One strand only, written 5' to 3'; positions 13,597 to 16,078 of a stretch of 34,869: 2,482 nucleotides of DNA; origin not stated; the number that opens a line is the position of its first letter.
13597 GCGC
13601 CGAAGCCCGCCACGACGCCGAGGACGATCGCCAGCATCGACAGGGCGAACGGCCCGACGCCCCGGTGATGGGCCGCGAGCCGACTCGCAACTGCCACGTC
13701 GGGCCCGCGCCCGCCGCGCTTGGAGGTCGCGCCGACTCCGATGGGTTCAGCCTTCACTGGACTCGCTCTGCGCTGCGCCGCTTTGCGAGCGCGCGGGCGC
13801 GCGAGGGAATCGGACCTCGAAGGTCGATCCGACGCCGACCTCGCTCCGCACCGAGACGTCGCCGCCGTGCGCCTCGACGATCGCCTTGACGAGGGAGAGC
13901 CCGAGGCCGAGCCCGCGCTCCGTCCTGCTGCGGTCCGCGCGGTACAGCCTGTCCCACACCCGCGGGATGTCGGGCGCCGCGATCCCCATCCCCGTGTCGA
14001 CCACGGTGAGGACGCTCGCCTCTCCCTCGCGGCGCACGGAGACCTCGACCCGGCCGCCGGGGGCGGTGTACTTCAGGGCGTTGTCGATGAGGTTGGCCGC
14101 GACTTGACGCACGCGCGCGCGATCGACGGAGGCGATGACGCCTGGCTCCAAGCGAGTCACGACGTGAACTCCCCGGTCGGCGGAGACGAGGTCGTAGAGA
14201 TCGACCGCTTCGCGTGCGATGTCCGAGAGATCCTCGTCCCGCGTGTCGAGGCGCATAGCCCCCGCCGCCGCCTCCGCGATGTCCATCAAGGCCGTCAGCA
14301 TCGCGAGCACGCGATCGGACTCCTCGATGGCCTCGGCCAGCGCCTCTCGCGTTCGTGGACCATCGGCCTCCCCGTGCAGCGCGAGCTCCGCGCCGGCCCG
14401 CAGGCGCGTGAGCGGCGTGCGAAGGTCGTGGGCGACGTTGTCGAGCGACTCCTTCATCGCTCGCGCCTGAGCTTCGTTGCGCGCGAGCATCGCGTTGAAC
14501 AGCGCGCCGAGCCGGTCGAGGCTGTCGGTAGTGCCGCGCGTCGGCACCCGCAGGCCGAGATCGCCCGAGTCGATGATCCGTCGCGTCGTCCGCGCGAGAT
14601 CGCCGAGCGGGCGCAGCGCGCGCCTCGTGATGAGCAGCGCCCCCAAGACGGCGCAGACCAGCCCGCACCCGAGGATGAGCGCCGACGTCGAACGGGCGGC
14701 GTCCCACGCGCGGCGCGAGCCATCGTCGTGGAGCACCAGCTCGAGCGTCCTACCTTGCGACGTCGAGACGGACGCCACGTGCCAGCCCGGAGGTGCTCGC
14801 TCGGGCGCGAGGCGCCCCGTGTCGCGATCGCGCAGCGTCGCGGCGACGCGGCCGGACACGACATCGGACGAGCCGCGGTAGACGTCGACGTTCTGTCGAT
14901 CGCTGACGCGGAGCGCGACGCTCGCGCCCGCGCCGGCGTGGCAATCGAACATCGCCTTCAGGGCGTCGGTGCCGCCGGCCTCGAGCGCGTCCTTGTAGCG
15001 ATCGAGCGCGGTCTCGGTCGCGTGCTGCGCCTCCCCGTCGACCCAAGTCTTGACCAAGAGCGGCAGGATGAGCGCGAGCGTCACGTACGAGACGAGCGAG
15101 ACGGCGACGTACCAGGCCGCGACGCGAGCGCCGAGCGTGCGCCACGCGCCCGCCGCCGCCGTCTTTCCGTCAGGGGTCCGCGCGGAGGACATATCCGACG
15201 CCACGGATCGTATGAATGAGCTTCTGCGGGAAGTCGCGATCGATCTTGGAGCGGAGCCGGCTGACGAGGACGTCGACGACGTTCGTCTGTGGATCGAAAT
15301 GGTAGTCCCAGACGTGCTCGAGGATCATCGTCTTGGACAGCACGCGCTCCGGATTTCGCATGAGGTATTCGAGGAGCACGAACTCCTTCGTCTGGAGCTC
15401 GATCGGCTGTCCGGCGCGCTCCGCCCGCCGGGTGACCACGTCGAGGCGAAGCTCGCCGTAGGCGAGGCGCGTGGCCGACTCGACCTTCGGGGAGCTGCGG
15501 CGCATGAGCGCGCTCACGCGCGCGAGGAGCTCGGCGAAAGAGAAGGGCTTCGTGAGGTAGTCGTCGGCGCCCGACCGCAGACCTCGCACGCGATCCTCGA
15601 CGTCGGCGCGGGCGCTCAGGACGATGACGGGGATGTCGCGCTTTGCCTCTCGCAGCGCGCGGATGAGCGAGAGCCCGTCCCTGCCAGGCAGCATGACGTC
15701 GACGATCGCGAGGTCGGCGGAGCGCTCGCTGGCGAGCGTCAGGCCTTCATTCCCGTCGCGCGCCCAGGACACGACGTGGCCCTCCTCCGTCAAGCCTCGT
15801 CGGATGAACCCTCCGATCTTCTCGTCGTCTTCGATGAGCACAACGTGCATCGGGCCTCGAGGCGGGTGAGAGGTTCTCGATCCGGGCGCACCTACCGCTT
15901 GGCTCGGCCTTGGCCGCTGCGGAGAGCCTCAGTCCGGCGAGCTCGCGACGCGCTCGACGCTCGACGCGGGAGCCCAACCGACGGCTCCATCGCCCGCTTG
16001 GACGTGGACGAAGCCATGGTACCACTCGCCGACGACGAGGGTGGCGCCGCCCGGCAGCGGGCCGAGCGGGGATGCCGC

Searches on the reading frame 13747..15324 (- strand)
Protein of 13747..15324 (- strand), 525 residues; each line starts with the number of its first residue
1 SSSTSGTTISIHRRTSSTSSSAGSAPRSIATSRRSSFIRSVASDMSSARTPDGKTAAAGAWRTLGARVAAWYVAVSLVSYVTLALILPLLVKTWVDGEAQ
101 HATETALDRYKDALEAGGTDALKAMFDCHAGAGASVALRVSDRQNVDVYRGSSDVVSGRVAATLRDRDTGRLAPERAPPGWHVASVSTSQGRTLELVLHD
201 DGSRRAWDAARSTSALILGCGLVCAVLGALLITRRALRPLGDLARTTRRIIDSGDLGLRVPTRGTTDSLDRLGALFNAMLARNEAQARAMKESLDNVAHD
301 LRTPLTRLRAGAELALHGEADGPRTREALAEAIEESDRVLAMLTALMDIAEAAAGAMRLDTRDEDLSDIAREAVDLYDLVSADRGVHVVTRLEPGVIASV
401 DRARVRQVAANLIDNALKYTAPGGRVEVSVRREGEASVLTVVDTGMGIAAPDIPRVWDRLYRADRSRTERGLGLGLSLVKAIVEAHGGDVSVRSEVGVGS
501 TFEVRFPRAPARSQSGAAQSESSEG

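Call 13: search_protein_families(library=pfam, proteins=[window:13747-15324:-], max_evalue=0.01)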
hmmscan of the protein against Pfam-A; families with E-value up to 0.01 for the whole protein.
window:13747-15324:- (525 aa): 4 families
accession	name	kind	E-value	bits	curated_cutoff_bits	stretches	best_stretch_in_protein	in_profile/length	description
PF02518.31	HATPase_c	-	6.9e-29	101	26.4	1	401-509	2-110/111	Histidine kinase-, DNA gyrase B-, and HSP90-like ATPase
PF00512.31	HisKA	-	9.3e-11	42.1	26.9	1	291-353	3-64/66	His Kinase A (phospho-acceptor) domain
PF00672.30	HAMP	-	3.7e-07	30.8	25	1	231-282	1-50/53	HAMP domain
PF13581.12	HATPase_c_2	-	0.0002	21.8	27.4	1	399-484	26-110/127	Histidine kinase-like ATPase domain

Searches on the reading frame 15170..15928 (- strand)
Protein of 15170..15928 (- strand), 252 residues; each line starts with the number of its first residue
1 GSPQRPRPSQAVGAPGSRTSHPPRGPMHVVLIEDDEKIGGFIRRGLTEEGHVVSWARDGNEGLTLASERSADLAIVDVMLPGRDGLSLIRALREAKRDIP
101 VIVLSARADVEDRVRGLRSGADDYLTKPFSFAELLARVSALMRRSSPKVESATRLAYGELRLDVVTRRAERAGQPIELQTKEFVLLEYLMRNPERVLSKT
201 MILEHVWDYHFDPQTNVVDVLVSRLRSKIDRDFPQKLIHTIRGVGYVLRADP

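Call 13: search_protein_families(library=pfam, proteins=[window:15170-15928:-], max_evalue=0.01)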
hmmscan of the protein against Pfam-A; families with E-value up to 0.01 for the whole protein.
window:15170-15928:- (252 aa): 2 families
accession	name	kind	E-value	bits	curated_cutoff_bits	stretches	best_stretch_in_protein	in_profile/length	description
PF00486.34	Trans_reg_C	-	6.9e-28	97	26.2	1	173-248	1-77/77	Transcriptional regulatory protein, C terminal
PF00072.30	Response_reg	-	2.3e-27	95.8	30.2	1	29-138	1-110/111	Response regulator receiver domain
